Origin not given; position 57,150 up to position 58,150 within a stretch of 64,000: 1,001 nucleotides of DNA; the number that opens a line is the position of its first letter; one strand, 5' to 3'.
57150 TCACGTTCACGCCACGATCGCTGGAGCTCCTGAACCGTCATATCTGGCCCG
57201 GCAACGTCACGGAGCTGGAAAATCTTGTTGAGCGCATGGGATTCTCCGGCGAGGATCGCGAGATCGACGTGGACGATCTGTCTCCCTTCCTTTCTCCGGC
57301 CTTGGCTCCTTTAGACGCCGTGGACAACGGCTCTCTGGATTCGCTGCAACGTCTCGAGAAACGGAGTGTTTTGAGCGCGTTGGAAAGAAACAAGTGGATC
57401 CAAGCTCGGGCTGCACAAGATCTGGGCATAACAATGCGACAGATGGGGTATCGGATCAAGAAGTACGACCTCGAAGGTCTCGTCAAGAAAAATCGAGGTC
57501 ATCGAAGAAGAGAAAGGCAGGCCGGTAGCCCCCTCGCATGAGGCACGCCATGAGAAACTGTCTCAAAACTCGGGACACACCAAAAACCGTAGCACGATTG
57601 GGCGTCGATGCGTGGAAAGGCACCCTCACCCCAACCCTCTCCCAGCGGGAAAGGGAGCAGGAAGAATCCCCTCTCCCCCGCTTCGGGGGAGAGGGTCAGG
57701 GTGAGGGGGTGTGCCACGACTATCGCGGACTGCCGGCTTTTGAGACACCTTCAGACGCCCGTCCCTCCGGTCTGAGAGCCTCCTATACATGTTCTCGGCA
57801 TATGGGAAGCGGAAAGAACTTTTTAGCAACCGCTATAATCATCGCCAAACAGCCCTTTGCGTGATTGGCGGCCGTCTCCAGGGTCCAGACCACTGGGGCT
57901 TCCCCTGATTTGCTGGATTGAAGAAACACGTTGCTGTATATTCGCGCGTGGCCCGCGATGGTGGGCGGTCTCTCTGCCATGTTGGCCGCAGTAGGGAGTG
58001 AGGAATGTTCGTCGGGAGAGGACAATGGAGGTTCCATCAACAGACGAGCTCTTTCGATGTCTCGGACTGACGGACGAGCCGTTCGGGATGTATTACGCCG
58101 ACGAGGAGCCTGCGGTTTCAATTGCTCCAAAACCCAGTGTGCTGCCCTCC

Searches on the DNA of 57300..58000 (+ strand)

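Call 11: search_rna_families(source=window, start=57300, end=58000, threshold=evalue, max_evalue=10, show_alignments=2)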
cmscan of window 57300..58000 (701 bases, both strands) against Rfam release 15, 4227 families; matches with E-value up to 10: 18.
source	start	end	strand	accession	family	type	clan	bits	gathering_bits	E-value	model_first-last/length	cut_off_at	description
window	57622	57709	-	RF04119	MIR1858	Gene; miRNA;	-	32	137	0.0018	1-197/197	no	MIR1858 microRNA precursor family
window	57608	57728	-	RF01043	MIR1023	Gene; miRNA;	-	29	90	0.00046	1-165/165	no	MIR1023 microRNA precursor family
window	57619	57715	-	RF03179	mir-1182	Gene; miRNA;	-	28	90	0.004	1-96/96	no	mir-1182 microRNA precursor family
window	57622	57708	-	RF04123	mir-3127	Gene; miRNA;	-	24.8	82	0.087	1-87/87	no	mir-3127 microRNA precursor family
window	57622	57708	+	RF03861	mir-4484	Gene; miRNA;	-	24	90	0.085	1-89/89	no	mir-4484 microRNA precursor family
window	57629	57699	-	RF00919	mir-874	Gene; miRNA;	-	20.7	74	0.53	1-78/78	no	mir-874 microRNA precursor family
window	57629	57701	-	RF03509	mir-4660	Gene; miRNA;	-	20.4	87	0.24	1-86/86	no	mir-4660 microRNA precursor family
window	57628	57702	+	RF03509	mir-4660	Gene; miRNA;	-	19.4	87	0.45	1-86/86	no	mir-4660 microRNA precursor family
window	57633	57696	+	RF04119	MIR1858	Gene; miRNA;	-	17.6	137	3.3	1-197/197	no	MIR1858 microRNA precursor family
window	57630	57694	-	RF03520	mir-3059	Gene; miRNA;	-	17.5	88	1.4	1-59/59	no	mir-3059 microRNA precursor family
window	57616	57692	-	RF03538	Flavi_TBFV_CRE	Cis-reg;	-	17.3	60.5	6.4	1-106/106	no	Tick-borne Flavivirus 3' UTR cis-acting replication element (CRE)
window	57669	57703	-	RF00767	mir-150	Gene; miRNA;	-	16.5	55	1.9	1-82/82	no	mir-150 microRNA precursor family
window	57669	57698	+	RF02795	Pab91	Gene; snRNA; snoRNA; HACA-box;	-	15.1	71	8.3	1-57/57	no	Pab91 RNA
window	57630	57695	-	RF03191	mir-1913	Gene; miRNA;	-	14.8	105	9.4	1-80/80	no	mir-1913 microRNA precursor family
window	57625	57705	-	RF04210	MIR8643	Gene; miRNA;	-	14.7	135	6.6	1-150/150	no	MIR8643 microRNA precursor family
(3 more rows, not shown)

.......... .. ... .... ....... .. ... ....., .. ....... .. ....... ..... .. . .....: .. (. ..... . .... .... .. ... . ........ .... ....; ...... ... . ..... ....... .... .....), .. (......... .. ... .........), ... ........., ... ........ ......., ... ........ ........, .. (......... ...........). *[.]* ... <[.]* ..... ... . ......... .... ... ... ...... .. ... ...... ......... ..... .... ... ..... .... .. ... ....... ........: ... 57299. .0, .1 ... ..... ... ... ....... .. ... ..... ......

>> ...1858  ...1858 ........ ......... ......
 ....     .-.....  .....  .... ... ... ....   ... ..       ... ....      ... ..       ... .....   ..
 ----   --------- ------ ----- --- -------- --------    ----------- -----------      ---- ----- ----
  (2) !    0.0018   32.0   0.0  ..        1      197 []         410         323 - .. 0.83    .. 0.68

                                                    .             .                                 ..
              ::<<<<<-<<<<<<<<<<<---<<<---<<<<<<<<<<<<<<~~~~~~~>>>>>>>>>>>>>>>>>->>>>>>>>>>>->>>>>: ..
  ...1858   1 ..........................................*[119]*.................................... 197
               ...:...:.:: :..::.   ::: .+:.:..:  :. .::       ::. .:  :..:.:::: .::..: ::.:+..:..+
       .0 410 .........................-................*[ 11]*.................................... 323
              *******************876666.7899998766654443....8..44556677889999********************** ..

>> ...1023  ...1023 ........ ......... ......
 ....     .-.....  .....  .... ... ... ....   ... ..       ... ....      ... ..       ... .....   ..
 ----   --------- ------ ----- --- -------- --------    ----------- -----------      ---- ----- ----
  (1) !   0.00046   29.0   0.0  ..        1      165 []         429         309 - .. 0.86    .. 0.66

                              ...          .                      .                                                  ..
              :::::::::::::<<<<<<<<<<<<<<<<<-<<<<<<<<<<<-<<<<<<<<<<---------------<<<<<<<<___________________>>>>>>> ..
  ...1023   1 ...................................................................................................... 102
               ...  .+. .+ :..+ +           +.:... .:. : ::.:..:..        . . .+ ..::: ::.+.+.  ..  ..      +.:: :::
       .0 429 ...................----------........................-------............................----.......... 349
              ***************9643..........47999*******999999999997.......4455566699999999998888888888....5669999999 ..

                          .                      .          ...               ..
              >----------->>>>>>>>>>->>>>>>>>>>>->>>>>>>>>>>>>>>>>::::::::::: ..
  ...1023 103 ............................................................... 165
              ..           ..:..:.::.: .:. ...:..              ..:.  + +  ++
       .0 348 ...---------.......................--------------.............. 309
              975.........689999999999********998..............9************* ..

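Call 28: search_dna_similar(query=window:57553-57752:+, collection=plasmids, mode=distant, max_evalue=0.001)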
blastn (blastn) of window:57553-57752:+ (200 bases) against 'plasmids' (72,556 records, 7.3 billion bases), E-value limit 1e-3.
Records with a match: 121; places in all: 289; records where one place covers at least 80% of the query: 0.
Best place of each record, by identity: 90-95% 62; 80-90% 53; 60-80% 6.
By first word of the organism name: Azospirillum 41; Klebsiella 29; Shinella 12; Sinorhizobium 10; Enterobacter 8; Citrobacter 7; Escherichia 6; Variovorax 3; Pantoea 1; Ensifer 1; and 3 more.
By predicted mobility (MOB-suite, as given by PLSDB): non-mobilizable 62; conjugative 40; mobilizable 19.
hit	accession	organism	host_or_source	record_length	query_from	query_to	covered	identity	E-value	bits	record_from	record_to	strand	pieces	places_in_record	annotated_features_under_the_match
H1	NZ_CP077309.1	Enterobacter hormaechei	-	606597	60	157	49%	74.7%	3e-5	55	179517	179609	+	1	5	none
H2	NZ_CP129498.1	Enterobacter asburiae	-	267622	70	156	44%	79.8%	1e-10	74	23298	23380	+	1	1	none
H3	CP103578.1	Enterobacter hormaechei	Homo sapiens,blood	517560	71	160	45%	75.0%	9e-5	54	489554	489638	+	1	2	none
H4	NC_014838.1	Pantoea sp. At-9b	-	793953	70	155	43%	75.8%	6e-7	62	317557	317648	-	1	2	none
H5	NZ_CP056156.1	Enterobacter hormaechei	culture,Wastewater influent sample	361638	71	156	43%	75.3%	6e-7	62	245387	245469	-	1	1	none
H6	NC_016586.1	Azospirillum lipoferum 4B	-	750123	93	157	33%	80.3%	3e-5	56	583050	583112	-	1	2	none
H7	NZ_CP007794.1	Azospirillum argentinense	Triticum aestivum L.,Root,wheat ...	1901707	99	162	32%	81.5%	2e-6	60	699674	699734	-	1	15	record has no annotation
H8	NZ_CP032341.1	Azospirillum brasilense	soil sample,Agricultural field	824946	100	158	30%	86.4%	2e-6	59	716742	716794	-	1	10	CoA-acylating methylmalonate-semialdehyde dehydrogenase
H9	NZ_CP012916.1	Azospirillum brasilense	Digitaria eriantha,microbe,root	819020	100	158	30%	86.4%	2e-6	59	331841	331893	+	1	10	CoA-acylating methylmalonate-semialdehyde dehydrogenase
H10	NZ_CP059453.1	Azospirillum brasilense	Prokaryotes,soil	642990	101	158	29%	81.7%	3e-4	53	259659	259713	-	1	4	none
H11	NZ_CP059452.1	Azospirillum brasilense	Prokaryotes,soil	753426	99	157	30%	79.0%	3e-4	52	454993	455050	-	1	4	CoA-acylating methylmalonate-semialdehyde dehydrogenase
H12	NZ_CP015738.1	Shinella sp. HZN7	-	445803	115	167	27%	84.9%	7e-6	57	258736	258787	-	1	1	none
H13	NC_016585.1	Azospirillum lipoferum 4B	-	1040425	104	157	27%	83.3%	2e-6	59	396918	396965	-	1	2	none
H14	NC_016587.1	Azospirillum lipoferum 4B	-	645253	105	158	27%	83.3%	7e-6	57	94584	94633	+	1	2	histidine phosphatase family protein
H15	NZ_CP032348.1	Azospirillum brasilense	soil sample,Agricultural field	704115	114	165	26%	84.9%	3e-5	56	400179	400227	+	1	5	alpha/beta fold hydrolase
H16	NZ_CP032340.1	Azospirillum brasilense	soil sample,Agricultural field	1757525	108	158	26%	86.5%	2e-6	59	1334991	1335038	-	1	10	none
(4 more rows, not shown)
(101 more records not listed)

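Call 29: search_dna_similar(query=window:57612-57718:+, collection=ecoli_genomes, mode=distant, max_evalue=0.001, max_rows=15)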
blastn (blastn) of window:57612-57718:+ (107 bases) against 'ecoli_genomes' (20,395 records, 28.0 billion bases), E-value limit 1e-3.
Records with a match: 14; places in all: 14; records where one place covers at least 80% of the query: 6.
Genomes with a match: 14 of 5426; with a place that covers at least 80% of the query: 6. Places per genome that has any: lowest 1, median 1, highest 1. On chromosomes: 8 places; on plasmids: 6.
Best place of each record, by identity: 90-95% 6; 80-90% 2; 60-80% 6.
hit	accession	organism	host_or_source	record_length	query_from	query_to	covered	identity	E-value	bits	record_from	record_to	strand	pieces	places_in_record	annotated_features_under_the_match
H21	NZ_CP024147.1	Escherichia coli strain 14EC033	clinical patient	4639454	12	97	80%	75.8%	1e-6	61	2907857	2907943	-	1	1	none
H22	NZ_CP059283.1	Escherichia coli strain SY3626_hybrid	chicken meat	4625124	12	97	80%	75.8%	1e-6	61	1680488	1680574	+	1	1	none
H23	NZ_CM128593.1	Escherichia coli strain 100416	Homo sapiens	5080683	12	97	80%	75.8%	1e-6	61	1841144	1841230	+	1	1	none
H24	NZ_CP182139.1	Escherichia coli strain CUWW06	wastewater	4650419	12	97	80%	75.8%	1e-6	61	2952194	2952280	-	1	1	none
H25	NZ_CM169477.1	Escherichia coli strain EC24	Homo sapiens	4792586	12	97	80%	75.8%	1e-6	61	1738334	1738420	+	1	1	none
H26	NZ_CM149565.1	Escherichia coli strain MEI4BO-21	Soil surface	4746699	12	97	80%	75.8%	1e-6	61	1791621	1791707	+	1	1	none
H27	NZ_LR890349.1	Escherichia coli strain MSB1_9D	Homo sapiens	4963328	38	97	56%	80.0%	2e-4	55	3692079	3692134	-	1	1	none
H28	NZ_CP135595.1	Escherichia coli strain GDSC2227PM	vegetable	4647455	56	101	43%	87.0%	5e-4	52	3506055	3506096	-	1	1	none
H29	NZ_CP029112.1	Escherichia coli strain AR436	missing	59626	12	48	35%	91.9%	2e-4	55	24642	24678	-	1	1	none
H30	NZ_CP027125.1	Escherichia coli strain AR_0374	missing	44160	12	48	35%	91.9%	2e-4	55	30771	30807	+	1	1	none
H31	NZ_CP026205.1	Escherichia coli strain ECONIH5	-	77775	12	48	35%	91.9%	2e-4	55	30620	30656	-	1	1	none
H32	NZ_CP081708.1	Escherichia coli strain AH04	-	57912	12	48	35%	91.9%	2e-4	55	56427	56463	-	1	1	none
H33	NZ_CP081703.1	Escherichia coli strain AH02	-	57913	12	48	35%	91.9%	2e-4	55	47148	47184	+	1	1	none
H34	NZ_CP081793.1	Escherichia coli strain CT01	-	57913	12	48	35%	91.9%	2e-4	55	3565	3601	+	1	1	none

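Call 77: get_annotated_region(hit=H2, flank=400)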
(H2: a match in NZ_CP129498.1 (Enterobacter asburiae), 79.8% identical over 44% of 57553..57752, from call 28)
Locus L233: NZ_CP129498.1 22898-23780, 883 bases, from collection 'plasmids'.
description: Enterobacter asburiae strain MP4m4 plasmid p1MP4m4, complete sequence
organism: Enterobacter asburiae (NCBI taxid 61645)
taxonomy: Bacteria; Pseudomonadota; Gammaproteobacteria; Enterobacterales; Enterobacteriaceae; Enterobacter; Enterobacter asburiae
host: -; source: -; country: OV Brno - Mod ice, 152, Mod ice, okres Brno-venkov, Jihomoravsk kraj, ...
typing (MOB-suite, as given by PLSDB): mobilizable; replicon IncC,IncHI1B; mating-pair formation MPF_T
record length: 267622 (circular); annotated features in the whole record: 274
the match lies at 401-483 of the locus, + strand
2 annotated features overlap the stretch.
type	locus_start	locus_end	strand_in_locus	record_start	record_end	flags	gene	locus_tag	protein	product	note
CDS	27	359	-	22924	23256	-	glpE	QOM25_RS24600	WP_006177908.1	thiosulfate sulfurtransferase GlpE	-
CDS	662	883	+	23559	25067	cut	glpD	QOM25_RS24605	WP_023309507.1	glycerol-3-phosphate dehydrogenase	GO:0006072 - glycerol-3-phosphate metabolic process [Evidence IEA]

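Call 78: get_annotated_region(hit=H16, flank=400)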
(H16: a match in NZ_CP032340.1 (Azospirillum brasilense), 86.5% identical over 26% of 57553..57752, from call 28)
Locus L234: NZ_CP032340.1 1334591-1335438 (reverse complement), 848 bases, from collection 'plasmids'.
description: Azospirillum brasilense strain MTCC4038 plasmid p1, complete sequence
organism: Azospirillum brasilense (NCBI taxid 192)
taxonomy: Bacteria; Pseudomonadota; Alphaproteobacteria; Rhodospirillales; Azospirillaceae; Azospirillum; Azospirillum brasilense
host: -; source: soil sample,Agricultural field; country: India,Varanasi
typing (MOB-suite, as given by PLSDB): non-mobilizable; replicon rep_cluster_622
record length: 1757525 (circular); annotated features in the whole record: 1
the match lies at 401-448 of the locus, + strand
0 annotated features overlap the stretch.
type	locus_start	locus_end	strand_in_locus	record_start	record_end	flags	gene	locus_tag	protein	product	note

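Call 81: get_annotated_region(hit=H29, flank=1500)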
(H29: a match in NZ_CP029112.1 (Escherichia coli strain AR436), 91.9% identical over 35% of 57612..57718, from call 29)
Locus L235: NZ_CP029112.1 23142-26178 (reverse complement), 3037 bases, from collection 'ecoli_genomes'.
description: Escherichia coli strain AR436 plasmid unnamed3, complete sequence
organism: Escherichia coli strain AR436 (NCBI taxid 562)
replicon: plasmid unnamed3; assembly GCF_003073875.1
host: missing; source: missing; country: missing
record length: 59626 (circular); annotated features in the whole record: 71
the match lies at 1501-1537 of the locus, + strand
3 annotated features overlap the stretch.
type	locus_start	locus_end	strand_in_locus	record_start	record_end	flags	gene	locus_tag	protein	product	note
CDS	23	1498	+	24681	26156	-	ilvC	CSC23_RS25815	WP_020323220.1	ketol-acid reductoisomerase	-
CDS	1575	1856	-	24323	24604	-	ppiC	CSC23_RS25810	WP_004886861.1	peptidylprolyl isomerase PpiC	-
CDS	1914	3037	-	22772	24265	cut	-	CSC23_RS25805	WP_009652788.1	alpha-N-arabinofuranosidase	-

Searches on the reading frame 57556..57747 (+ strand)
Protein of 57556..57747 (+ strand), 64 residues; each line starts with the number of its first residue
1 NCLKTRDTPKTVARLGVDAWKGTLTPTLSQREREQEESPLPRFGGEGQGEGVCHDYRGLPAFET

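Call 39: find_homologous_proteins(query=window:57556-57747:+, max_evalue=0.001)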
Query seq(64 aa) (64 aa): 8 proteins with E <= 0.001 among 8 candidates.
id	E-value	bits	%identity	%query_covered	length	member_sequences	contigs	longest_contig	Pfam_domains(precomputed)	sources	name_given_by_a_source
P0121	9.0e-37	141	100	100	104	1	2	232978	-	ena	-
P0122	3.3e-29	117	86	100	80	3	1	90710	-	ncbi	ncbi:MAG: hypothetical protein AB1733_10290, partial [Thermodesulfobacteriota bacterium]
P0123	1.3e-28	115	86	100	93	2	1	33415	-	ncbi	ncbi:MAG: hypothetical protein AB1733_19735, partial [Thermodesulfobacteriota bacterium]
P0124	2.2e-22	96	94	75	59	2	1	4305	-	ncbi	ncbi:MAG: hypothetical protein AB1733_24745, partial [Thermodesulfobacteriota bacterium]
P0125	3.0e-22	95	90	80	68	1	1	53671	-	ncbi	ncbi:MAG: hypothetical protein AB1733_15040, partial [Thermodesulfobacteriota bacterium]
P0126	3.3e-17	79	85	72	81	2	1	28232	-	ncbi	ncbi:MAG: hypothetical protein AB1733_20940, partial [Thermodesulfobacteriota bacterium]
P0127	1.7e-16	77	93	64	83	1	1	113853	-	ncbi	ncbi:MAG: hypothetical protein AB1733_05755, partial [Thermodesulfobacteriota bacterium]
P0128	3.0e-9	54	85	52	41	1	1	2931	-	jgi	-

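Call 40: find_encoding_contigs(protein=P0121, flank=10000, max_places=4)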
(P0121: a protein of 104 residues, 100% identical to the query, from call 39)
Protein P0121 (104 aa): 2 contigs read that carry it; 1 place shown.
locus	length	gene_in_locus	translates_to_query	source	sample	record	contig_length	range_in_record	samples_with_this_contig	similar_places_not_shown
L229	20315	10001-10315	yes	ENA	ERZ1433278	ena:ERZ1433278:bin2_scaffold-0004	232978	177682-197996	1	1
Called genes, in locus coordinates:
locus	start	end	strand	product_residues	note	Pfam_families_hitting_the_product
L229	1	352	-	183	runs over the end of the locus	PF02518:HATPase_c, PF13589:HATPase_c_3 (weak)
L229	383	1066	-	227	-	-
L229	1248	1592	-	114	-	PF07085:DRTGG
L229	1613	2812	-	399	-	PF00346:Complex1_49kDa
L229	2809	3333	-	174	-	PF00329:Complex1_30kDa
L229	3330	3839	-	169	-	PF01058:Oxidored_q6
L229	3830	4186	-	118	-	PF00507:Oxidored_q4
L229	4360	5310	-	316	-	PF00571:CBS, PF13581:HATPase_c_2 (weak), PF02518:HATPase_c (weak)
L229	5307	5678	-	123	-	PF07085:DRTGG (weak)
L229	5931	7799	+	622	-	PF01555:N6_N4_Mtase, PF01170:UPF0020 (faint)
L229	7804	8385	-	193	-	-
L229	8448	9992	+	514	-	PF01590:GAF (weak), PF00158:Sigma54_activat, PF14532:Sigma54_activ_2, PF25601:AAA_lid_14, PF02954:HTH_8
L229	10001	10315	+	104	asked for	-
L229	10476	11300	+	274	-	PF02596:DUF169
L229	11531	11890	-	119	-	-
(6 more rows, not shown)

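Call 41: find_encoding_contigs(protein=P0122, flank=10000, max_places=4)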
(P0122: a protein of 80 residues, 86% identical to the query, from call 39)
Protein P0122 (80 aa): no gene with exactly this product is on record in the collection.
